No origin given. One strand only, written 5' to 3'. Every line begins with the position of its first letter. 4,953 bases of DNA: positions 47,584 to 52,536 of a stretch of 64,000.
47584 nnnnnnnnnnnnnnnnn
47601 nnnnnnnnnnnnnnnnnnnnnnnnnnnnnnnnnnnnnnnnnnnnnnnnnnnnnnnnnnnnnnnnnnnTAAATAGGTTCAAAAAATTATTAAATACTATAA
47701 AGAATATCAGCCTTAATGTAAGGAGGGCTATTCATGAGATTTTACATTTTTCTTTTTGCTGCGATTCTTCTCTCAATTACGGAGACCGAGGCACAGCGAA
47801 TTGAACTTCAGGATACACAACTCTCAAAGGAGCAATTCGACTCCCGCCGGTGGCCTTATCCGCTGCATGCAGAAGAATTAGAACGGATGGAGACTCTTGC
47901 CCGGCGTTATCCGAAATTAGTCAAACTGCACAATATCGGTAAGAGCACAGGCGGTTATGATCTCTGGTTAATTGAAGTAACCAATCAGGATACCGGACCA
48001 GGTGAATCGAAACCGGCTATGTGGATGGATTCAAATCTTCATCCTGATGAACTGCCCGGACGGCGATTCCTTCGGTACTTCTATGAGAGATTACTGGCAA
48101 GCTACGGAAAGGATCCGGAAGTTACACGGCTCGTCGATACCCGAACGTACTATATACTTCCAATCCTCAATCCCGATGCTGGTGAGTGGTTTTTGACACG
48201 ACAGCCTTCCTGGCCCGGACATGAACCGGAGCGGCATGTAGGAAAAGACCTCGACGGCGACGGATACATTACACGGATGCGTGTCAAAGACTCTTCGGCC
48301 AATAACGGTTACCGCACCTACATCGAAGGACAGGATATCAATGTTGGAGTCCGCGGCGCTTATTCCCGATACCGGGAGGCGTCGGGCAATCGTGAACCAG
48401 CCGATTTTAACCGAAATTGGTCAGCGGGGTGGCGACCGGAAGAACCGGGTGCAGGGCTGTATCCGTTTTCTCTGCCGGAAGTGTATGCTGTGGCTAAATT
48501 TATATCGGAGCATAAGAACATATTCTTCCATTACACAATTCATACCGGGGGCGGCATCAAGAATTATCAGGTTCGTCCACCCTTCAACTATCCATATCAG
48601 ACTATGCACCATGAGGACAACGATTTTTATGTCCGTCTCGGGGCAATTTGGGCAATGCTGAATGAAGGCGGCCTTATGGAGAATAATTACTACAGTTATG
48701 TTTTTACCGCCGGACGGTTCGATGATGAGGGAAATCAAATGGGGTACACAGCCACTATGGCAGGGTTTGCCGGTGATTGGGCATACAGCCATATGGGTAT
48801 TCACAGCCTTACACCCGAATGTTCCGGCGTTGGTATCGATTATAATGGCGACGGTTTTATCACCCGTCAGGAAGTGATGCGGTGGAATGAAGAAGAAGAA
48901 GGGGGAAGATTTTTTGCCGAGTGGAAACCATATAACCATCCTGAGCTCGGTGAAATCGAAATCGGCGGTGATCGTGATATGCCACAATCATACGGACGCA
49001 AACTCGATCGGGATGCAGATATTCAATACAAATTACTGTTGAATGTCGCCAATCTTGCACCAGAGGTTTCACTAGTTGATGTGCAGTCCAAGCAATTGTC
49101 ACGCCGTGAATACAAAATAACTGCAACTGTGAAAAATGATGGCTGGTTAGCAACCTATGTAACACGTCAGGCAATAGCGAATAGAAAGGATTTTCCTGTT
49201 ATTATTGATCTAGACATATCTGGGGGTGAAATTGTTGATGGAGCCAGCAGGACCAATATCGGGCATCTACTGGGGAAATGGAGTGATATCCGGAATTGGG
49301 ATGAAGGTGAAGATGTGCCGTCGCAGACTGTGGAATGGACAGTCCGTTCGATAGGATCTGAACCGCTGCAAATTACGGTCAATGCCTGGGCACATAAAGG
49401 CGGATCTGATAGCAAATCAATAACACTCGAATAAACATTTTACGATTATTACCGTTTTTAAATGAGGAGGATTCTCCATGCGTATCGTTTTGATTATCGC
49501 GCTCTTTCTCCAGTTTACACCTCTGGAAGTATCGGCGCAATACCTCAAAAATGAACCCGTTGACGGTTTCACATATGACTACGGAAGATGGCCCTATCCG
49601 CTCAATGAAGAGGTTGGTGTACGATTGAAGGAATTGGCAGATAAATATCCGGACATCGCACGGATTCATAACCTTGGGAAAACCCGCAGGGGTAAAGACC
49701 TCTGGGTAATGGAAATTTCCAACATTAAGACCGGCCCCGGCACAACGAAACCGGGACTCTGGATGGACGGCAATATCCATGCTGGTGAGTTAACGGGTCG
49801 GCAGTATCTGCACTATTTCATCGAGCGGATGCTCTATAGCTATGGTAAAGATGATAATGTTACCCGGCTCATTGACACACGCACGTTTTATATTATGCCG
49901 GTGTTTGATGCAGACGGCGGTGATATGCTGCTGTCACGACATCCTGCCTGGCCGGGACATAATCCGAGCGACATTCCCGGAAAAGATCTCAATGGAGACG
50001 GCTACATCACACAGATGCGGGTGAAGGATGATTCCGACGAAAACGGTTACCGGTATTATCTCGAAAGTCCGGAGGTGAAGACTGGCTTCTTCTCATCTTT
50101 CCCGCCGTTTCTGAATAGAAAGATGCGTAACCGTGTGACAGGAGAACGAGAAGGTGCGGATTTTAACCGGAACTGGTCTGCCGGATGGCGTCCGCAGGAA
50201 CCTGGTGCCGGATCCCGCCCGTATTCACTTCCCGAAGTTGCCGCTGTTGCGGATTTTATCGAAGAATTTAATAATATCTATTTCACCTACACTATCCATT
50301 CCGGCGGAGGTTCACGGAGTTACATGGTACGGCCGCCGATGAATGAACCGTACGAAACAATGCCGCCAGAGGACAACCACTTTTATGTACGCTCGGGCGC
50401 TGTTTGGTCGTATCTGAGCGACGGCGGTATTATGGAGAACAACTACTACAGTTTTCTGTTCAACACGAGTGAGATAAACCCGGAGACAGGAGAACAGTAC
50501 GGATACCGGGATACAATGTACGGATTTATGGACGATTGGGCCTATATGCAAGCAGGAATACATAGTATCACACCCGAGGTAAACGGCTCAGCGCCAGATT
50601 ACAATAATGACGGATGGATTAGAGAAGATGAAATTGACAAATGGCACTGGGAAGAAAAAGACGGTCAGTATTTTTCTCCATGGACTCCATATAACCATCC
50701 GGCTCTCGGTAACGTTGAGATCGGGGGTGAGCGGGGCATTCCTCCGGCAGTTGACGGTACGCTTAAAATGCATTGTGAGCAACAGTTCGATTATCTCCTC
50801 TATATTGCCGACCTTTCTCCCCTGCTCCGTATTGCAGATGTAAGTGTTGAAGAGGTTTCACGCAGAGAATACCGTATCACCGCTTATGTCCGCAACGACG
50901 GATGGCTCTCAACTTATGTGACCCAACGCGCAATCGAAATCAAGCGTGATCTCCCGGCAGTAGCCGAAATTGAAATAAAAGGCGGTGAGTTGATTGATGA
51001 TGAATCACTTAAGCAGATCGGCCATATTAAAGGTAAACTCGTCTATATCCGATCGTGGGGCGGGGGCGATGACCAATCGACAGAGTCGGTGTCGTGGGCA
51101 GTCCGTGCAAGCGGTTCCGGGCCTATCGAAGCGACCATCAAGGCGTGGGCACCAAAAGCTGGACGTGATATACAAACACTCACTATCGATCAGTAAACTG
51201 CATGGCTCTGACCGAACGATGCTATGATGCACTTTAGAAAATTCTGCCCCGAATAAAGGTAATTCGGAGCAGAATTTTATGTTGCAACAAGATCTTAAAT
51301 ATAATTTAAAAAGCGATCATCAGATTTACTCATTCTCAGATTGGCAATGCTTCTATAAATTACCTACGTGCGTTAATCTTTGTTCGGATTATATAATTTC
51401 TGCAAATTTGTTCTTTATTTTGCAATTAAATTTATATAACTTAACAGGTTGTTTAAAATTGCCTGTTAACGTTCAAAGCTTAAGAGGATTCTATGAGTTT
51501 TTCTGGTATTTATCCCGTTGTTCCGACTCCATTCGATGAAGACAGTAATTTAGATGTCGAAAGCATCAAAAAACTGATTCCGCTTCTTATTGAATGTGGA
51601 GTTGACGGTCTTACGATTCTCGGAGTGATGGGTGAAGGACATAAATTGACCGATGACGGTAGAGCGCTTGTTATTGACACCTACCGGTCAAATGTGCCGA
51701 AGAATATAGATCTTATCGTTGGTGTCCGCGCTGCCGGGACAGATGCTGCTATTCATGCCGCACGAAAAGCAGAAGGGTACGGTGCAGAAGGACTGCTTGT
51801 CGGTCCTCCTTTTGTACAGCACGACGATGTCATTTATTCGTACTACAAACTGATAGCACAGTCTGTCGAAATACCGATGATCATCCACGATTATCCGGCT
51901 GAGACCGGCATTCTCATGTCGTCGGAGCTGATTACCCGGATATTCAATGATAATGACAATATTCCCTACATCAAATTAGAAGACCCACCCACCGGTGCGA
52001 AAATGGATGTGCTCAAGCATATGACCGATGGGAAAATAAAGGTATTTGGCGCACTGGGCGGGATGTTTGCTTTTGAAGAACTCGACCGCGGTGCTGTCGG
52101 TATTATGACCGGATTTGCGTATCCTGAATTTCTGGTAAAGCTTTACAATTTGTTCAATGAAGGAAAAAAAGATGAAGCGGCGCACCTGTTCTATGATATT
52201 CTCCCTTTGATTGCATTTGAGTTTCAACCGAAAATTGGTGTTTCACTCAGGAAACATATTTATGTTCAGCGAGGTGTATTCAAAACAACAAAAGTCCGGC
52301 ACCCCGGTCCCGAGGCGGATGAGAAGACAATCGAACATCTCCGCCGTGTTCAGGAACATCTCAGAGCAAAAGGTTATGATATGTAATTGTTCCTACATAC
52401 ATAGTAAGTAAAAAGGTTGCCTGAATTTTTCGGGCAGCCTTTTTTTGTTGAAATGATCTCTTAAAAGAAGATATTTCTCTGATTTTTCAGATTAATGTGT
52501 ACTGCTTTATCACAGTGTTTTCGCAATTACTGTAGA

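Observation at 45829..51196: Three tandem secreted M14-like carboxypeptidase paralogs with a shared C-terminal β-sandwich domain; the first copy lacks a zinc-ligand histidine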

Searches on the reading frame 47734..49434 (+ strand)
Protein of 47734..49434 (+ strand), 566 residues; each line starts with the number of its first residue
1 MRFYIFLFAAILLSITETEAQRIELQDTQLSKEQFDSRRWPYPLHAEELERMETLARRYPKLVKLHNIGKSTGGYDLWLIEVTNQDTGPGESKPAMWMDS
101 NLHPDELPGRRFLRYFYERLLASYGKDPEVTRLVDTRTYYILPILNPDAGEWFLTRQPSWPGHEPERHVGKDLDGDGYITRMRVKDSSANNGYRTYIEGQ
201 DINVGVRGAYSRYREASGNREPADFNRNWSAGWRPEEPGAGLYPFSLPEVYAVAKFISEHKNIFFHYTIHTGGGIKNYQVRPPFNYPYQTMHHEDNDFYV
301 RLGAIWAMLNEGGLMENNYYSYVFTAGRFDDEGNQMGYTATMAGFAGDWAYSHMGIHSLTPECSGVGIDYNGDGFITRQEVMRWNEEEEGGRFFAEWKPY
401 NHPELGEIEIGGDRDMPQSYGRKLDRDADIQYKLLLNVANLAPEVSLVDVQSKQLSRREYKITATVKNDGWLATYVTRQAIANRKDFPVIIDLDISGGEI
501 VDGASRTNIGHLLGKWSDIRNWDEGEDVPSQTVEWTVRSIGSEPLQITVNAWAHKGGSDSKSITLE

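Call 3: search_protein_families(library=pfam, proteins=[window:47734-49434:+], max_evalue=0.01)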
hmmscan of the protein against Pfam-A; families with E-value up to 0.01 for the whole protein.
window:47734-49434:+ (566 aa): 4 families
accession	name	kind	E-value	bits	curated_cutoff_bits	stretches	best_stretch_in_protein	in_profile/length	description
PF00246.29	Peptidase_M14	-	2.8e-38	132.6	21.6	1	52-383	5-277/286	Zinc carboxypeptidase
PF13202.12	EF-hand_5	-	3.5e-05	23.5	25.9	0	368-382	8-22/25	EF hand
PF00036.39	EF-hand_1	-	0.0005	19.9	25.4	0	368-383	9-24/29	EF hand domain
PF13405.12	EF-hand_6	-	0.00064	19.7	25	0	368-383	9-24/30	EF-hand domain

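Call 4: search_protein_families(library=ncbifam, proteins=[window:47734-49434:+], max_evalue=0.01)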
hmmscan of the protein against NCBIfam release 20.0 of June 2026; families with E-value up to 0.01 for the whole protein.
window:47734-49434:+ (566 aa): 0 families

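Call 5: search_solved_structures(query=window:47734-49434:+, max_evalue=0.001, show_alignments=3)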
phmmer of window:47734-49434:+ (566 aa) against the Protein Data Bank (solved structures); distinct sequences matched with E-value up to 0.001: 53.
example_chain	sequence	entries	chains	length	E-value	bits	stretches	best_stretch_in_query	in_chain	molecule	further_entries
1uwy_A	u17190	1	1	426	2.4e-14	56.2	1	52-151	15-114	CARBOXYPEPTIDASE M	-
3d4u_A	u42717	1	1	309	2.1e-13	53.1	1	51-174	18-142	Carboxypeptidase B2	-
3dgv_A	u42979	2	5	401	3.6e-13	52.3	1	48-174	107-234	Carboxypeptidase B2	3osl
8qvo_A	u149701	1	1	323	1e-12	50.8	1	42-174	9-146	Carboxypeptidase T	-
7aqp_A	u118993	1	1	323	1.6e-12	50.1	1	42-173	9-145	Carboxypeptidase T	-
3prt_A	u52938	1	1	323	1.8e-12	50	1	42-174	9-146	Carboxypeptidase T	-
4iav_A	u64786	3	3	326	1.9e-12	49.9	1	42-174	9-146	Carboxypeptidase T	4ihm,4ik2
6f79_A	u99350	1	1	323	2e-12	49.8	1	42-173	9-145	Carboxypeptidase T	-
6f6q_A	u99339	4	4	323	2.3e-12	49.7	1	42-173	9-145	Carboxypeptidase T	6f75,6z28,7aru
3qnv_A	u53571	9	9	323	2.3e-12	49.7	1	42-173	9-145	Carboxypeptidase T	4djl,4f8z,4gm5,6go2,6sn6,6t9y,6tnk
3v38_A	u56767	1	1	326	2.3e-12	49.6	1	42-173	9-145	Carboxypeptidase T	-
1obr_A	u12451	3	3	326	2.4e-12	49.6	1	42-173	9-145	CARBOXYPEPTIDASE T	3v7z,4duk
1h8l_A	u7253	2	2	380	4.6e-12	48.7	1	53-151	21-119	CARBOXYPEPTIDASE GP180 RESIDUES 503-882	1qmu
1dtd_A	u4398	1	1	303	5.3e-12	48.5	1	47-161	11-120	CARBOXYPEPTIDASE A2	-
1aye_A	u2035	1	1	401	9.8e-12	47.6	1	47-160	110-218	PROCARBOXYPEPTIDASE A2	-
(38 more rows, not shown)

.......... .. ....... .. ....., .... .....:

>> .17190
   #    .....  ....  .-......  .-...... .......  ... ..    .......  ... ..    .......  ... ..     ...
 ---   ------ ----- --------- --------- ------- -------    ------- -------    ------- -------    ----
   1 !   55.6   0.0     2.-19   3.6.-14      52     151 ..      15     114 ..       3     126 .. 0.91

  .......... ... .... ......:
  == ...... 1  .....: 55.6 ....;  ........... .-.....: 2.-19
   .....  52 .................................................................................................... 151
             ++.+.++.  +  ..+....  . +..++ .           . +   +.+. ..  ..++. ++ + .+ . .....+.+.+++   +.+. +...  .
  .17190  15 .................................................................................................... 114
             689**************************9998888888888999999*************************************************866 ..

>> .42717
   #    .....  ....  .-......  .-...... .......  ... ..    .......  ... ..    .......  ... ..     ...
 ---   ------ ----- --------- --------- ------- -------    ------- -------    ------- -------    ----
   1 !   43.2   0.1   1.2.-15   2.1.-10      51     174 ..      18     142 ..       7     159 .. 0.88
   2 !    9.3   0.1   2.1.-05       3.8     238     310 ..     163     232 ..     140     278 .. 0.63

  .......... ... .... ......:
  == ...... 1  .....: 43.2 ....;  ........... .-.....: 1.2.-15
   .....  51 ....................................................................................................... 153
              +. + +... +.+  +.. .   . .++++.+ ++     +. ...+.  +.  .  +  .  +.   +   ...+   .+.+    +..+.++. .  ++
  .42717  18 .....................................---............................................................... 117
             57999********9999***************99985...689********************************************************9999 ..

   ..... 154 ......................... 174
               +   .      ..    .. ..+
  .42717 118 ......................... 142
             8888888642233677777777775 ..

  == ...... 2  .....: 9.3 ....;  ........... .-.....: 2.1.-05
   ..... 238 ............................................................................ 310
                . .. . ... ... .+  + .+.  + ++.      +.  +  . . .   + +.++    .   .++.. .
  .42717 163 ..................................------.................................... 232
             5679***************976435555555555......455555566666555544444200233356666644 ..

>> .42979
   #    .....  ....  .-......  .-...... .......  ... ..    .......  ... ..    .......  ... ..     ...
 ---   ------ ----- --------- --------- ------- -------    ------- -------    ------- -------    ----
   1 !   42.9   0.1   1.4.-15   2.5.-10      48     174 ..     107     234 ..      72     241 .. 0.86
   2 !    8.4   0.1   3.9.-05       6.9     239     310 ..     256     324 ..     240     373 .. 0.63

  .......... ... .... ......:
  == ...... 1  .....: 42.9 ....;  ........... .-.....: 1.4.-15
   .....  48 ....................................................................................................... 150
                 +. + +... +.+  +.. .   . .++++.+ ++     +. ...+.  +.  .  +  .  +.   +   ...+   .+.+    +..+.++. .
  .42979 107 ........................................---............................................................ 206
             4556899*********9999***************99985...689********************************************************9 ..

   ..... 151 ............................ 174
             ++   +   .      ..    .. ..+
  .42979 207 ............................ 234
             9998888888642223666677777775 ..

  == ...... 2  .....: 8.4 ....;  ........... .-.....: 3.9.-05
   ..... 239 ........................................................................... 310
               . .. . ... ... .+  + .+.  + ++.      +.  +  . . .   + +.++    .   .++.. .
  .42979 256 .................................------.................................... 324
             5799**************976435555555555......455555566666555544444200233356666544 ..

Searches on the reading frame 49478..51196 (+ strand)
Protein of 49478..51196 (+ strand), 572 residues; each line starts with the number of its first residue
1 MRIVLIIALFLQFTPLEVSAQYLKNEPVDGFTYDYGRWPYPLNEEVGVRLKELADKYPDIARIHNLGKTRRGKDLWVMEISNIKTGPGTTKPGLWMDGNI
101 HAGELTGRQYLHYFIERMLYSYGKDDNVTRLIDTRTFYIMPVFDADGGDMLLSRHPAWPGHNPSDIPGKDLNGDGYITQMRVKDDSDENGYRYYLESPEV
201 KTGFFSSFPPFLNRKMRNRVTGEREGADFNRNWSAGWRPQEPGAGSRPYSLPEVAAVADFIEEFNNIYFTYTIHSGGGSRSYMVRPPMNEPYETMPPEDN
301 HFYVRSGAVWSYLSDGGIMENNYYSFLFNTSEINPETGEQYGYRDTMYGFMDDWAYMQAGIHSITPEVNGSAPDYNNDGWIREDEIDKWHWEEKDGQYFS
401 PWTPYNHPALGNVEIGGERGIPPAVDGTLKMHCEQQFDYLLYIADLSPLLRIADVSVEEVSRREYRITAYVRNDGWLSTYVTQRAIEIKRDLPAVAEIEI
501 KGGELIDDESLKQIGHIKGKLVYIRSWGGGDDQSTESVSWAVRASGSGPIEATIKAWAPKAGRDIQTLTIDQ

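Call 3: search_protein_families(library=pfam, proteins=[window:49478-51196:+], max_evalue=0.01)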
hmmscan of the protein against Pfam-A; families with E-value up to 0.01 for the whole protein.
window:49478-51196:+ (572 aa): 1 family
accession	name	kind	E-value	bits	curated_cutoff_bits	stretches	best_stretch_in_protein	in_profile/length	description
PF00246.29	Peptidase_M14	-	5.8e-41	141.4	21.6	1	50-370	5-263/286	Zinc carboxypeptidase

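Call 4: search_protein_families(library=ncbifam, proteins=[window:49478-51196:+], max_evalue=0.01)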
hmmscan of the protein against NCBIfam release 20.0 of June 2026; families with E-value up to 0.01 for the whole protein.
window:49478-51196:+ (572 aa): 0 families

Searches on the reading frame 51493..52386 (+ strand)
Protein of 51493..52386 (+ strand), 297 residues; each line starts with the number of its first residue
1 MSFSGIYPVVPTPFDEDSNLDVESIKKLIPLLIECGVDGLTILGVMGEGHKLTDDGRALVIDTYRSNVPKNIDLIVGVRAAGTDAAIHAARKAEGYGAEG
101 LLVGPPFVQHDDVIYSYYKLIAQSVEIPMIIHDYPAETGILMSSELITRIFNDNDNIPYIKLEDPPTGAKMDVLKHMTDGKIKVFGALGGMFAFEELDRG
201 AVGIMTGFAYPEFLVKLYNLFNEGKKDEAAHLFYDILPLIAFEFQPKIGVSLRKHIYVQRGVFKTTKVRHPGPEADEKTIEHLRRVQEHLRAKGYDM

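Call 3: search_protein_families(library=pfam, proteins=[window:51493-52386:+], max_evalue=0.01)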
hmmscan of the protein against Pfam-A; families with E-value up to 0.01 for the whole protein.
window:51493-52386:+ (297 aa): 2 families
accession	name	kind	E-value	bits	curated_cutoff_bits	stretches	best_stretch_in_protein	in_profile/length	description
PF00701.28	DHDPS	-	1.8e-34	119.3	22.1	1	3-285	2-284/289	Dihydrodipicolinate synthetase family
PF00543.27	P-II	-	0.0074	17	25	0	25-92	13-76/102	Nitrogen regulatory protein P-II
